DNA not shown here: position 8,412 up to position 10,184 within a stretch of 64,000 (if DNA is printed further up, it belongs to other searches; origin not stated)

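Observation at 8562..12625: [FeFe]-hydrogenase-like Fe-S protein translationally coupled to adhE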

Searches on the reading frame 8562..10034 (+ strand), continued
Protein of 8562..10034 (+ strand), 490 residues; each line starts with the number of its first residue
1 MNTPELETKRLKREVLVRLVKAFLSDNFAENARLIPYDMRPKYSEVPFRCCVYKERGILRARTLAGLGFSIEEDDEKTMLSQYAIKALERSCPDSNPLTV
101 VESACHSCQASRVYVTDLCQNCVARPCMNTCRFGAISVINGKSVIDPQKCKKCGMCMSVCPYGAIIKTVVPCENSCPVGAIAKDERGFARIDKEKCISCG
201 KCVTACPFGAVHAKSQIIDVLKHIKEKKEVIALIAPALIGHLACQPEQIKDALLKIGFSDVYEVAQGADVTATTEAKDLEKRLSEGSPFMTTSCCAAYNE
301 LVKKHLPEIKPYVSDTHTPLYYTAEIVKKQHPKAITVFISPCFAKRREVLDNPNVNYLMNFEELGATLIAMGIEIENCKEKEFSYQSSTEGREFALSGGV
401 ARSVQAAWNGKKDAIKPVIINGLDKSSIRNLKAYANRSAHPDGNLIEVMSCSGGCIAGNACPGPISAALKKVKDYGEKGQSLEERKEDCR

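Call 8: find_homologous_proteins(query=window:8562-10031:+)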
Query window:8562-10031:+ (490 aa): 7383 proteins with E <= 0.001 among 8000 candidates; the best 120 are listed.
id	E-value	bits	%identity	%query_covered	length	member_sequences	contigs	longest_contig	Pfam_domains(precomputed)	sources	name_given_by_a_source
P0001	0.0e+0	1116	100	100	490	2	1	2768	PF14697.12,PF02906.20,PF12797.13,PF12837.13,PF13247.12,PF00037.33,PF13484.12,PF12838.13,PF25160.2,PF13237.12,PF13187.12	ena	-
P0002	2.0e-276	935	82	100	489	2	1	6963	PF14697.12,PF12837.13,PF13247.12,PF13484.12,PF12838.13,PF12800.13,PF02906.20,PF12797.13,PF00037.33,PF25160.2,PF13237.12,PF13187.12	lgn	-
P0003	5.4e-276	934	82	100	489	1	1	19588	PF14697.12,PF12837.13,PF13247.12,PF13484.12,PF12838.13,PF12800.13,PF02906.20,PF12797.13,PF00037.33,PF25160.2,PF13237.12,PF13187.12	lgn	-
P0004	8.3e-276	933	83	100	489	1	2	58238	PF14697.12,PF12837.13,PF13247.12,PF13484.12,PF12838.13,PF12800.13,PF02906.20,PF12797.13,PF00037.33,PF25160.2,PF13237.12,PF13187.12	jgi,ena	-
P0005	1.1e-275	933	82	99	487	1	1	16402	PF02906.20,PF12797.13,PF12837.13,PF13247.12,PF00037.33,PF13484.12,PF12838.13,PF25160.2,PF13237.12,PF12800.13,PF13187.12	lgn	-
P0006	2.5e-275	932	82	100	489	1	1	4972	PF14697.12,PF12837.13,PF13247.12,PF13484.12,PF12838.13,PF12800.13,PF02906.20,PF12797.13,PF00037.33,PF25160.2,PF13237.12,PF13187.12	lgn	-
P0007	1.9e-274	929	82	99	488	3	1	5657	PF14697.12,PF12837.13,PF13247.12,PF13484.12,PF12838.13,PF12800.13,PF02906.20,PF12797.13,PF00037.33,PF25160.2,PF13237.12,PF13187.12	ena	-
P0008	1.5e-273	926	82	99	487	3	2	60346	PF14697.12,PF12837.13,PF13247.12,PF13484.12,PF12838.13,PF12800.13,PF02906.20,PF12797.13,PF00037.33,PF25160.2,PF13237.12,PF13187.12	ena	-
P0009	2.1e-272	922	80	99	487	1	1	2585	PF02906.20,PF12797.13,PF12837.13,PF13247.12,PF00037.33,PF13484.12,PF12838.13,PF25160.2,PF13237.12,PF12800.13,PF13187.12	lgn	-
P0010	6.4e-272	920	82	99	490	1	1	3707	PF14697.12,PF12837.13,PF13247.12,PF13484.12,PF12838.13,PF12800.13,PF02906.20,PF12797.13,PF00037.33,PF25160.2,PF13237.12,PF13187.12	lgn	-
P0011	8.7e-271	917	81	99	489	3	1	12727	PF02906.20,PF12797.13,PF12837.13,PF13247.12,PF00037.33,PF13484.12,PF12838.13,PF25160.2,PF13237.12,PF12800.13,PF13187.12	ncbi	-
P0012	1.4e-270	916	80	99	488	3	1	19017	PF02906.20,PF12797.13,PF12837.13,PF13247.12,PF00037.33,PF13484.12,PF12838.13,PF25160.2,PF13237.12,PF12800.13,PF13187.12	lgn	-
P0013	2.2e-270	915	81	100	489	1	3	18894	PF14697.12,PF12837.13,PF13247.12,PF13484.12,PF12838.13,PF12800.13,PF02906.20,PF12797.13,PF00037.33,PF25160.2,PF13237.12,PF13187.12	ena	-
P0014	5.9e-270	914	81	99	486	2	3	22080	PF14697.12,PF12837.13,PF13247.12,PF13484.12,PF12838.13,PF12800.13,PF02906.20,PF12797.13,PF00037.33,PF25160.2,PF13237.12,PF13187.12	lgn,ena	-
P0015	6.6e-270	914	81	99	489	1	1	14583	PF02906.20,PF12797.13,PF12837.13,PF13247.12,PF00037.33,PF13484.12,PF12838.13,PF25160.2,PF13237.12,PF12800.13,PF13187.12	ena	-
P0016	1.1e-269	913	81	99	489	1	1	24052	PF14697.12,PF12837.13,PF13247.12,PF13484.12,PF12838.13,PF12800.13,PF02906.20,PF12797.13,PF00037.33,PF25160.2,PF13237.12,PF13187.12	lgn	-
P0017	1.4e-269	913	81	99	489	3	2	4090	PF02906.20,PF12797.13,PF12837.13,PF13247.12,PF00037.33,PF13484.12,PF12838.13,PF25160.2,PF13237.12,PF12800.13,PF13187.12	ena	-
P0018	1.8e-269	912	80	99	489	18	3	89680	PF02906.20,PF12797.13,PF12837.13,PF13247.12,PF00037.33,PF13484.12,PF12838.13,PF25160.2,PF13237.12,PF12800.13,PF13187.12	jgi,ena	jgi:[FeFe] hydrogenase (group B1/B3)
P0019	4.6e-269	911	80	99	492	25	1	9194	PF02906.20,PF12797.13,PF12837.13,PF13247.12,PF00037.33,PF13484.12,PF12838.13,PF25160.2,PF13237.12,PF12800.13,PF13187.12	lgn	-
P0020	6.5e-269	911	80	100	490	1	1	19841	PF02906.20,PF12797.13,PF12837.13,PF13247.12,PF00037.33,PF13484.12,PF12838.13,PF25160.2,PF13237.12,PF12800.13,PF13187.12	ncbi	ncbi:MAG: monomeric [FeFe] hydrogenase [Alphaproteobacteria bacterium]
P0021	1.9e-268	909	80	99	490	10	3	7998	PF02906.20,PF12797.13,PF12837.13,PF13247.12,PF00037.33,PF13484.12,PF12838.13,PF25160.2,PF13237.12,PF12800.13,PF13187.12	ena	-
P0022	5.6e-268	907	81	99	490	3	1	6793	PF14697.12,PF12837.13,PF13247.12,PF13484.12,PF12838.13,PF13459.12,PF12800.13,PF02906.20,PF12797.13,PF00037.33,PF25160.2,PF13237.12,PF13187.12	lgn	-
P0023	7.4e-267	904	79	99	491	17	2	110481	PF14697.12,PF12837.13,PF13247.12,PF13484.12,PF12838.13,PF12800.13,PF02906.20,PF12797.13,PF00037.33,PF25160.2,PF13237.12,PF13187.12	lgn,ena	-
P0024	4.8e-265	898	79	99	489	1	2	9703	PF14697.12,PF12837.13,PF13247.12,PF13484.12,PF12838.13,PF12800.13,PF02906.20,PF12797.13,PF00037.33,PF25160.2,PF13237.12,PF13187.12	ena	-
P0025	2.5e-264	895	78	99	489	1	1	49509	PF14697.12,PF12837.13,PF13247.12,PF13484.12,PF12838.13,PF12800.13,PF02906.20,PF12797.13,PF00037.33,PF25160.2,PF13237.12,PF13187.12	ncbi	-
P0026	1.6e-262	889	80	100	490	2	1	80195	PF14697.12,PF12837.13,PF13247.12,PF13484.12,PF12838.13,PF12800.13,PF02906.20,PF12797.13,PF00037.33,PF25160.2,PF13237.12,PF13187.12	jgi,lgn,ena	-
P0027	2.6e-261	885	78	100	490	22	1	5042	PF14697.12,PF12837.13,PF13247.12,PF13484.12,PF12838.13,PF12800.13,PF02906.20,PF12797.13,PF00037.33,PF25160.2,PF13237.12,PF13187.12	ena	-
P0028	2.7e-259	879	78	99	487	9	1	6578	PF14697.12,PF02906.20,PF12837.13,PF13247.12,PF00037.33,PF13484.12,PF12838.13,PF25160.2,PF13237.12,PF13187.12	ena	-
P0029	7.6e-259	877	79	99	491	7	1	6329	PF14697.12,PF12837.13,PF13247.12,PF13484.12,PF12838.13,PF12800.13,PF02906.20,PF12797.13,PF00037.33,PF25160.2,PF13237.12,PF13187.12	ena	-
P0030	1.6e-257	873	77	99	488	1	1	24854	PF02906.20,PF12797.13,PF12837.13,PF13247.12,PF00037.33,PF13484.12,PF12838.13,PF25160.2,PF13237.12,PF12800.13,PF13187.12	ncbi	-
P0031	2.5e-254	862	76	99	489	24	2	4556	PF14697.12,PF12837.13,PF13247.12,PF13484.12,PF12838.13,PF12800.13,PF02906.20,PF12797.13,PF00037.33,PF25160.2,PF13237.12,PF13183.12,PF13187.12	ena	-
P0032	2.0e-252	856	75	99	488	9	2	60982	PF02906.20,PF12797.13,PF12837.13,PF13247.12,PF00037.33,PF13484.12,PF12838.13,PF25160.2,PF13237.12,PF12800.13,PF13187.12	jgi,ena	-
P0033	3.4e-248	842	75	99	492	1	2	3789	PF14697.12,PF12837.13,PF13247.12,PF13484.12,PF12838.13,PF12800.13,PF02906.20,PF12797.13,PF00037.33,PF25160.2,PF13237.12,PF13187.12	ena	-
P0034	2.0e-247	840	74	98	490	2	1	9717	PF14697.12,PF12837.13,PF13247.12,PF13484.12,PF12838.13,PF12800.13,PF02906.20,PF12797.13,PF00037.33,PF25160.2,PF13237.12,PF13187.12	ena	-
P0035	2.9e-247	839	74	98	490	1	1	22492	PF14697.12,PF12837.13,PF13247.12,PF13484.12,PF12838.13,PF12800.13,PF02906.20,PF12797.13,PF00037.33,PF25160.2,PF13237.12,PF13187.12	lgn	-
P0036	5.6e-247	838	74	99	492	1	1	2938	PF14697.12,PF12837.13,PF13247.12,PF13484.12,PF12838.13,PF12800.13,PF02906.20,PF12797.13,PF00037.33,PF25160.2,PF13237.12,PF13187.12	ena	-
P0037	7.2e-247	838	73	99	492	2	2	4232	PF02906.20,PF12797.13,PF12837.13,PF13247.12,PF00037.33,PF13484.12,PF12838.13,PF25160.2,PF13237.12,PF12800.13,PF13187.12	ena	-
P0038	8.0e-247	838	74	99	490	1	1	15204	PF14697.12,PF12837.13,PF13247.12,PF13484.12,PF12838.13,PF12800.13,PF02906.20,PF12797.13,PF00037.33,PF25160.2,PF13237.12,PF13187.12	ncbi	-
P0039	9.6e-247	837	74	99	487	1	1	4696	PF14697.12,PF12837.13,PF13247.12,PF13484.12,PF12838.13,PF12800.13,PF02906.20,PF12797.13,PF00037.33,PF25160.2,PF13237.12,PF13187.12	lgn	-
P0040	1.1e-246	837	74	99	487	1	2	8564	PF14697.12,PF12837.13,PF13247.12,PF13484.12,PF12838.13,PF12800.13,PF02906.20,PF12797.13,PF00037.33,PF25160.2,PF13237.12,PF13187.12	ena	-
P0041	7.1e-246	835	74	99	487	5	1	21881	PF14697.12,PF12837.13,PF13247.12,PF13484.12,PF12838.13,PF12800.13,PF02906.20,PF12797.13,PF00037.33,PF25160.2,PF13237.12,PF13187.12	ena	-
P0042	7.4e-246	834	74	99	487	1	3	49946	PF14697.12,PF12837.13,PF13247.12,PF13484.12,PF12838.13,PF12800.13,PF02906.20,PF12797.13,PF00037.33,PF25160.2,PF13237.12,PF13187.12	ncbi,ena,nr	ncbi:MAG: 4Fe-4S binding protein [Alphaproteobacteria bacterium]|nr:4Fe-4S binding protein [Alphapro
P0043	7.5e-246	834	73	98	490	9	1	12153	PF14697.12,PF12837.13,PF13247.12,PF13484.12,PF12838.13,PF12800.13,PF02906.20,PF12797.13,PF00037.33,PF25160.2,PF13237.12,PF13187.12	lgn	-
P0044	3.0e-245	832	73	98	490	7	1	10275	PF14697.12,PF12837.13,PF13247.12,PF13484.12,PF12838.13,PF12800.13,PF02906.20,PF12797.13,PF00037.33,PF25160.2,PF13237.12,PF13187.12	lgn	-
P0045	3.7e-245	832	74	99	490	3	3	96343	PF14697.12,PF12837.13,PF13247.12,PF13484.12,PF12838.13,PF12800.13,PF02906.20,PF12797.13,PF00037.33,PF25160.2,PF13237.12,PF13187.12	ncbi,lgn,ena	-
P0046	1.8e-244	830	73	99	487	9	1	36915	PF14697.12,PF12837.13,PF13247.12,PF13484.12,PF12838.13,PF12800.13,PF02906.20,PF12797.13,PF00037.33,PF25160.2,PF13237.12,PF13187.12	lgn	-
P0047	2.4e-243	826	73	99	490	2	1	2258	PF14697.12,PF12837.13,PF13247.12,PF13484.12,PF12838.13,PF12800.13,PF02906.20,PF12797.13,PF00037.33,PF25160.2,PF13237.12,PF13187.12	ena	-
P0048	6.9e-243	825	73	99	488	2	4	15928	PF14697.12,PF12837.13,PF13247.12,PF13484.12,PF12838.13,PF12800.13,PF02906.20,PF12797.13,PF00037.33,PF25160.2,PF13237.12,PF13187.12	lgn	-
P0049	8.8e-242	821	73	98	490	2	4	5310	PF14697.12,PF12837.13,PF13247.12,PF13484.12,PF12838.13,PF12800.13,PF02906.20,PF12797.13,PF00037.33,PF25160.2,PF13237.12,PF13187.12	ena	-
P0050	2.2e-241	820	71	99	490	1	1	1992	PF14697.12,PF12837.13,PF13247.12,PF13484.12,PF12838.13,PF12800.13,PF02906.20,PF12797.13,PF00037.33,PF25160.2,PF13237.12,PF13187.12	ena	-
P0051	2.1e-240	817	71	99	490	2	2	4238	PF14697.12,PF12837.13,PF13247.12,PF13484.12,PF12838.13,PF12800.13,PF02906.20,PF12797.13,PF00037.33,PF25160.2,PF13237.12,PF13187.12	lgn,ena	-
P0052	2.0e-239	813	71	99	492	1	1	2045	PF14697.12,PF12837.13,PF13247.12,PF13484.12,PF12838.13,PF12800.13,PF02906.20,PF12797.13,PF00037.33,PF25160.2,PF13237.12,PF13187.12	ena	-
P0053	2.0e-239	813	72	99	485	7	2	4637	PF14697.12,PF12837.13,PF13247.12,PF13484.12,PF12838.13,PF12800.13,PF02906.20,PF12797.13,PF00037.33,PF25160.2,PF13237.12,PF13187.12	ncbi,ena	-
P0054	5.1e-239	812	72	99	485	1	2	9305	PF14697.12,PF12837.13,PF13247.12,PF13484.12,PF12838.13,PF12800.13,PF02906.20,PF12797.13,PF00037.33,PF25160.2,PF13237.12,PF13187.12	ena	-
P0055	4.3e-237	806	70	99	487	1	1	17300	PF14697.12,PF12837.13,PF13247.12,PF13484.12,PF12838.13,PF12800.13,PF02906.20,PF12797.13,PF00037.33,PF25160.2,PF13237.12,PF13187.12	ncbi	-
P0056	5.0e-237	805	71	100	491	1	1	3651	PF14697.12,PF02906.20,PF12797.13,PF12837.13,PF13247.12,PF00037.33,PF13484.12,PF12838.13,PF25160.2,PF13237.12,PF13187.12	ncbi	-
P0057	1.1e-236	804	71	99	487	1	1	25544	PF14697.12,PF12837.13,PF13247.12,PF13484.12,PF12838.13,PF12800.13,PF02906.20,PF12797.13,PF00037.33,PF25160.2,PF13237.12,PF13187.12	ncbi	-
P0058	7.2e-234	795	71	99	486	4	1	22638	PF14697.12,PF12837.13,PF13247.12,PF13484.12,PF12838.13,PF12800.13,PF02906.20,PF12797.13,PF00037.33,PF25160.2,PF13237.12,PF13187.12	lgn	-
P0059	1.2e-233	794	70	99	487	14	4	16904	PF14697.12,PF12837.13,PF13247.12,PF13484.12,PF12838.13,PF12800.13,PF02906.20,PF12797.13,PF00037.33,PF25160.2,PF13237.12,PF13187.12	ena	-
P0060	3.8e-233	793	71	98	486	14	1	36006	PF14697.12,PF12837.13,PF13247.12,PF13484.12,PF12838.13,PF12800.13,PF02906.20,PF12797.13,PF00037.33,PF25160.2,PF13237.12,PF13187.12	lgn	-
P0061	1.2e-232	791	70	99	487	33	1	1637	PF14697.12,PF12837.13,PF13247.12,PF13484.12,PF12838.13,PF12800.13,PF02906.20,PF12797.13,PF00037.33,PF25160.2,PF13237.12,PF13187.12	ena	-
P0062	1.4e-231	787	69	99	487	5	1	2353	PF14697.12,PF12837.13,PF13247.12,PF13484.12,PF12838.13,PF12800.13,PF02906.20,PF12797.13,PF00037.33,PF25160.2,PF13237.12,PF13187.12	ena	-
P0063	8.7e-227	772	68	98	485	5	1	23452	PF14697.12,PF12837.13,PF13247.12,PF13484.12,PF12838.13,PF12800.13,PF02906.20,PF12797.13,PF00037.33,PF25160.2,PF13237.12,PF13187.12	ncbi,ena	-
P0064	4.4e-225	766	68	99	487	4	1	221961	PF14697.12,PF12837.13,PF13247.12,PF13484.12,PF12838.13,PF12800.13,PF02906.20,PF12797.13,PF00037.33,PF25160.2,PF13237.12,PF13187.12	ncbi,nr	ncbi:MAG: 4Fe-4S dicluster domain-containing protein [Alphaproteobacteria bacterium]|nr:4Fe-4S diclu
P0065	7.4e-225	765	67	99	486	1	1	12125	PF14697.12,PF12837.13,PF13247.12,PF13484.12,PF12838.13,PF12800.13,PF02906.20,PF12797.13,PF00037.33,PF25160.2,PF13237.12,PF13187.12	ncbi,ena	-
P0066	1.2e-221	755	66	98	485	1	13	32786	PF14697.12,PF12837.13,PF13247.12,PF13484.12,PF12838.13,PF12800.13,PF02906.20,PF12797.13,PF00037.33,PF25160.2,PF13237.12,PF13187.12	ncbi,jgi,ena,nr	ncbi:MAG: 4Fe-4S dicluster domain-containing protein [Alphaproteobacteria bacterium]|nr:4Fe-4S diclu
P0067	6.7e-220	749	68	98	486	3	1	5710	PF14697.12,PF12837.13,PF13247.12,PF13484.12,PF12838.13,PF12800.13,PF02906.20,PF12797.13,PF00037.33,PF25160.2,PF13237.12,PF13187.12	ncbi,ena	-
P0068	1.8e-219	747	68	98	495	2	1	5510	PF14697.12,PF12837.13,PF13247.12,PF13484.12,PF12838.13,PF12800.13,PF02906.20,PF12797.13,PF00037.33,PF25160.2,PF13237.12,PF13187.12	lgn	-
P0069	1.9e-218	744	66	98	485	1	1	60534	PF14697.12,PF12837.13,PF13247.12,PF13484.12,PF12838.13,PF12800.13,PF02906.20,PF12797.13,PF00037.33,PF25160.2,PF13237.12,PF13187.12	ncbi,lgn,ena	-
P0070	7.1e-218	742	66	99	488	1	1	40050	PF14697.12,PF12837.13,PF13247.12,PF13484.12,PF12838.13,PF12800.13,PF02906.20,PF12797.13,PF00037.33,PF25160.2,PF13237.12,PF13187.12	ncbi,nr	ncbi:MAG: monomeric [FeFe] hydrogenase [Alphaproteobacteria bacterium]|nr:monomeric [FeFe] hydrogena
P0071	4.0e-216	736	66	99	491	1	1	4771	PF14697.12,PF12837.13,PF13247.12,PF13484.12,PF12838.13,PF12800.13,PF02906.20,PF12797.13,PF00037.33,PF25160.2,PF13237.12,PF13187.12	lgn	-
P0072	8.4e-215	732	65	99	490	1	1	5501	PF14697.12,PF12837.13,PF13247.12,PF13484.12,PF12838.13,PF12800.13,PF02906.20,PF12797.13,PF00037.33,PF25160.2,PF13237.12,PF13187.12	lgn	-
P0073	7.3e-213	726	64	99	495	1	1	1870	PF14697.12,PF12837.13,PF13247.12,PF13484.12,PF12838.13,PF12800.13,PF02906.20,PF12797.13,PF00037.33,PF25160.2,PF13237.12,PF13187.12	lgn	-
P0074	7.4e-213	726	64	100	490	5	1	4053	PF14697.12,PF12837.13,PF13247.12,PF13484.12,PF12838.13,PF12800.13,PF02906.20,PF12797.13,PF00037.33,PF25160.2,PF13237.12,PF13187.12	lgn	-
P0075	1.6e-212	725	65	98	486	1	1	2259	PF14697.12,PF12837.13,PF13247.12,PF13484.12,PF12838.13,PF12800.13,PF02906.20,PF12797.13,PF00037.33,PF25160.2,PF13237.12,PF13187.12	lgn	-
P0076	3.1e-212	724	65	99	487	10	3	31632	PF14697.12,PF12837.13,PF13247.12,PF13484.12,PF12838.13,PF12800.13,PF02906.20,PF12797.13,PF00037.33,PF25160.2,PF13237.12,PF13187.12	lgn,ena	-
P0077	1.0e-210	719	65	98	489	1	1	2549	PF14697.12,PF02906.20,PF12797.13,PF12837.13,PF13247.12,PF00037.33,PF13484.12,PF12838.13,PF25160.2,PF13237.12,PF13187.12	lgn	-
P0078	2.6e-210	717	64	98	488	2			PF14697.12,PF12837.13,PF13247.12,PF13484.12,PF12838.13,PF12800.13,PF02906.20,PF12797.13,PF00037.33,PF25160.2,PF13237.12,PF13187.12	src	-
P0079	1.8e-208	711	63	100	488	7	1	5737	PF14697.12,PF12837.13,PF13247.12,PF13484.12,PF12838.13,PF12800.13,PF02906.20,PF12797.13,PF00037.33,PF25160.2,PF13237.12,PF13187.12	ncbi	-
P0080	6.4e-208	709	64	99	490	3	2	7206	PF14697.12,PF12837.13,PF13247.12,PF13484.12,PF12838.13,PF12800.13,PF02906.20,PF12797.13,PF00037.33,PF25160.2,PF13237.12,PF13187.12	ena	-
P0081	1.0e-207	709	64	99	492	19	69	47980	PF14697.12,PF12837.13,PF13247.12,PF13484.12,PF12838.13,PF13534.12,PF12800.13,PF02906.20,PF12797.13,PF00037.33,PF25160.2,PF13237.12,PF13187.12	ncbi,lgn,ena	-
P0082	1.0e-207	709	63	99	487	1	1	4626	PF14697.12,PF12837.13,PF13247.12,PF13484.12,PF12838.13,PF12800.13,PF02906.20,PF12797.13,PF00037.33,PF25160.2,PF13237.12,PF13187.12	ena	-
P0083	1.1e-207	709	63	99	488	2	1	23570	PF14697.12,PF12837.13,PF13247.12,PF13484.12,PF12838.13,PF13534.12,PF12800.13,PF02906.20,PF12797.13,PF00037.33,PF25160.2,PF13237.12,PF13183.12,PF13187.12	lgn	-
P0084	1.1e-207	709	63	99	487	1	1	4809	PF14697.12,PF12837.13,PF13247.12,PF13484.12,PF12838.13,PF12800.13,PF02906.20,PF12797.13,PF00037.33,PF25160.2,PF13237.12,PF13187.12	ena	-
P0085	1.4e-207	708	63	99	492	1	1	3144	PF14697.12,PF12837.13,PF13247.12,PF13484.12,PF12838.13,PF02906.20,PF12797.13,PF00037.33,PF25160.2,PF13237.12,PF13183.12,PF13187.12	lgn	-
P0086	1.4e-207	708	64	99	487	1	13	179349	PF14697.12,PF12837.13,PF13247.12,PF13484.12,PF12838.13,PF12800.13,PF02906.20,PF12797.13,PF00037.33,PF25160.2,PF13237.12,PF13187.12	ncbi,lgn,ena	-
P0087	1.9e-207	708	64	99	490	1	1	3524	PF14697.12,PF12837.13,PF13247.12,PF13484.12,PF12838.13,PF12800.13,PF02906.20,PF12797.13,PF00037.33,PF25160.2,PF13237.12,PF13187.12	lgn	-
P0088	2.1e-207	708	64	98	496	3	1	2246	PF14697.12,PF12837.13,PF13247.12,PF13484.12,PF12838.13,PF12800.13,PF02906.20,PF12797.13,PF00037.33,PF25160.2,PF13237.12,PF13187.12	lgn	-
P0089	2.3e-207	708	64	99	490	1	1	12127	PF14697.12,PF12837.13,PF13247.12,PF13484.12,PF12838.13,PF12800.13,PF02906.20,PF12797.13,PF00037.33,PF25160.2,PF13237.12,PF13187.12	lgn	-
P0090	2.7e-207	707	64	99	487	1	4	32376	PF14697.12,PF12837.13,PF13247.12,PF13484.12,PF12838.13,PF12800.13,PF02906.20,PF12797.13,PF00037.33,PF25160.2,PF13237.12,PF13187.12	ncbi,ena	-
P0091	3.6e-207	707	61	100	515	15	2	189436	PF14697.12,PF12837.13,PF13247.12,PF13484.12,PF12838.13,PF13534.12,PF12800.13,PF02906.20,PF12797.13,PF00037.33,PF25160.2,PF13237.12,PF13187.12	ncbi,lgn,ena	ncbi:MAG: monomeric [FeFe] hydrogenase [Candidatus Gastranaerophilaceae bacterium]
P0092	3.7e-207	707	64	99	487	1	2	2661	PF14697.12,PF12837.13,PF13247.12,PF13484.12,PF12838.13,PF12800.13,PF02906.20,PF12797.13,PF00037.33,PF25160.2,PF13237.12,PF13187.12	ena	-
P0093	3.7e-207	707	64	99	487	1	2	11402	PF14697.12,PF12837.13,PF13247.12,PF13484.12,PF12838.13,PF12800.13,PF02906.20,PF12797.13,PF00037.33,PF25160.2,PF13237.12,PF13187.12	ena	-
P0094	8.8e-207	706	63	99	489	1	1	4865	PF14697.12,PF12837.13,PF13247.12,PF13484.12,PF12838.13,PF12800.13,PF02906.20,PF12797.13,PF00037.33,PF25160.2,PF13237.12,PF13187.12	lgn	-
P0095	1.1e-206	705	64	99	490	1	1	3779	PF14697.12,PF02906.20,PF12797.13,PF12837.13,PF13247.12,PF00037.33,PF13484.12,PF12838.13,PF25160.2,PF13237.12,PF13187.12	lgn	-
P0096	1.1e-206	705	63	99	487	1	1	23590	PF14697.12,PF12837.13,PF13247.12,PF13484.12,PF12838.13,PF12800.13,PF02906.20,PF12797.13,PF00037.33,PF25160.2,PF13237.12,PF13187.12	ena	-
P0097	1.1e-206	705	64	98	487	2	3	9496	PF14697.12,PF12837.13,PF13247.12,PF13484.12,PF12838.13,PF13534.12,PF12800.13,PF02906.20,PF12797.13,PF00037.33,PF25160.2,PF13237.12,PF13183.12,PF13187.12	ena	-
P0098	1.6e-206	705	63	99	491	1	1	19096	PF14697.12,PF02906.20,PF12797.13,PF12837.13,PF13247.12,PF00037.33,PF13484.12,PF12838.13,PF25160.2,PF13237.12,PF13187.12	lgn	-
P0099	1.7e-206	705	63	99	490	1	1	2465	PF14697.12,PF12837.13,PF13247.12,PF13484.12,PF12838.13,PF12800.13,PF02906.20,PF12797.13,PF00037.33,PF25160.2,PF13237.12,PF13187.12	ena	-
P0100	1.8e-206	705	63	99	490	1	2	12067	PF14697.12,PF12837.13,PF13247.12,PF13484.12,PF12838.13,PF13534.12,PF12800.13,PF02906.20,PF12797.13,PF00037.33,PF25160.2,PF13237.12,PF13187.12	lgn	-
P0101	1.9e-206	705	63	99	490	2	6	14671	PF14697.12,PF12837.13,PF13247.12,PF13484.12,PF12838.13,PF13534.12,PF12800.13,PF02906.20,PF12797.13,PF00037.33,PF25160.2,PF13237.12,PF13187.12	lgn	-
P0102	2.9e-206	704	64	99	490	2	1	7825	PF14697.12,PF12837.13,PF13247.12,PF13484.12,PF12838.13,PF12800.13,PF02906.20,PF12797.13,PF00037.33,PF25160.2,PF13237.12,PF13187.12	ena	-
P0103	3.1e-206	704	63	99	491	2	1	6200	PF14697.12,PF12837.13,PF13247.12,PF13484.12,PF12838.13,PF12800.13,PF02906.20,PF12797.13,PF00037.33,PF25160.2,PF13237.12,PF13187.12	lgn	-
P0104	3.4e-206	704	63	99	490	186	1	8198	PF14697.12,PF12837.13,PF13247.12,PF13484.12,PF12838.13,PF12800.13,PF02906.20,PF12797.13,PF00037.33,PF25160.2,PF13237.12,PF13187.12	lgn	-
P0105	3.5e-206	704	64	99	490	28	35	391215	PF14697.12,PF12837.13,PF13247.12,PF13484.12,PF12838.13,PF12800.13,PF02906.20,PF12797.13,PF00037.33,PF25160.2,PF13237.12,PF13187.12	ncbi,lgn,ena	-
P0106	3.5e-206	704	63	100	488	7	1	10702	PF14697.12,PF12837.13,PF13247.12,PF13484.12,PF12838.13,PF12800.13,PF02906.20,PF12797.13,PF00037.33,PF25160.2,PF13237.12,PF13187.12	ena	-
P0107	3.7e-206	704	63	99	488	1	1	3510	PF14697.12,PF12837.13,PF13247.12,PF13484.12,PF12838.13,PF12800.13,PF02906.20,PF12797.13,PF00037.33,PF25160.2,PF13237.12,PF13187.12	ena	-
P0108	3.9e-206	704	63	99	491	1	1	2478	PF14697.12,PF02906.20,PF12797.13,PF12837.13,PF13247.12,PF00037.33,PF13484.12,PF12838.13,PF25160.2,PF13237.12,PF13187.12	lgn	-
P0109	4.4e-206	703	64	99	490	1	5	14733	PF14697.12,PF02906.20,PF12797.13,PF12837.13,PF13247.12,PF00037.33,PF13484.12,PF12838.13,PF25160.2,PF13237.12,PF13187.12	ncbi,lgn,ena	-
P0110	4.5e-206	703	62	100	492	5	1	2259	PF14697.12,PF12837.13,PF13247.12,PF13484.12,PF12838.13,PF12800.13,PF02906.20,PF12797.13,PF00037.33,PF25160.2,PF13237.12,PF13187.12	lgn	-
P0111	4.6e-206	703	63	97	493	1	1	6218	PF14697.12,PF12837.13,PF13247.12,PF13484.12,PF12838.13,PF12800.13,PF02906.20,PF12797.13,PF00037.33,PF25160.2,PF13237.12,PF13187.12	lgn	-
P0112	4.9e-206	703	64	99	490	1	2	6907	PF14697.12,PF12837.13,PF13247.12,PF13484.12,PF12838.13,PF12800.13,PF02906.20,PF12797.13,PF00037.33,PF25160.2,PF13237.12,PF13187.12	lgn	-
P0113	5.6e-206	703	62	100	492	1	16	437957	PF14697.12,PF12837.13,PF13247.12,PF13484.12,PF12838.13,PF13534.12,PF12800.13,PF02906.20,PF12797.13,PF00037.33,PF25160.2,PF13237.12,PF13187.12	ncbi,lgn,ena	-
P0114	6.8e-206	703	62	99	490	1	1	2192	PF14697.12,PF12837.13,PF13247.12,PF13484.12,PF12838.13,PF13534.12,PF12800.13,PF02906.20,PF12797.13,PF00037.33,PF25160.2,PF13237.12,PF13187.12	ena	-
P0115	6.9e-206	703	62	99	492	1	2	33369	PF14697.12,PF12837.13,PF13247.12,PF13484.12,PF12838.13,PF13534.12,PF12800.13,PF02906.20,PF12797.13,PF00037.33,PF25160.2,PF13237.12,PF13187.12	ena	-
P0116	7.3e-206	703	64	98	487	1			PF14697.12,PF12837.13,PF13247.12,PF13484.12,PF12838.13,PF12800.13,PF02906.20,PF12797.13,PF00037.33,PF25160.2,PF13237.12,PF13187.12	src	-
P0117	8.2e-206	702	64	99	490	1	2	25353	PF14697.12,PF12837.13,PF13247.12,PF13484.12,PF12838.13,PF12800.13,PF02906.20,PF12797.13,PF00037.33,PF25160.2,PF13237.12,PF13187.12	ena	-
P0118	9.3e-206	702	63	99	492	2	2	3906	PF14697.12,PF12837.13,PF13247.12,PF13484.12,PF12838.13,PF12800.13,PF02906.20,PF12797.13,PF00037.33,PF25160.2,PF13237.12,PF13187.12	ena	-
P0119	9.3e-206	702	63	99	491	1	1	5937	PF14697.12,PF02906.20,PF12797.13,PF12837.13,PF13247.12,PF00037.33,PF13484.12,PF12838.13,PF25160.2,PF13237.12,PF13187.12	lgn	-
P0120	9.4e-206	702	64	99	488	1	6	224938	PF14697.12,PF12837.13,PF13247.12,PF13484.12,PF12838.13,PF12800.13,PF02906.20,PF12797.13,PF00037.33,PF25160.2,PF13237.12,PF13187.12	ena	-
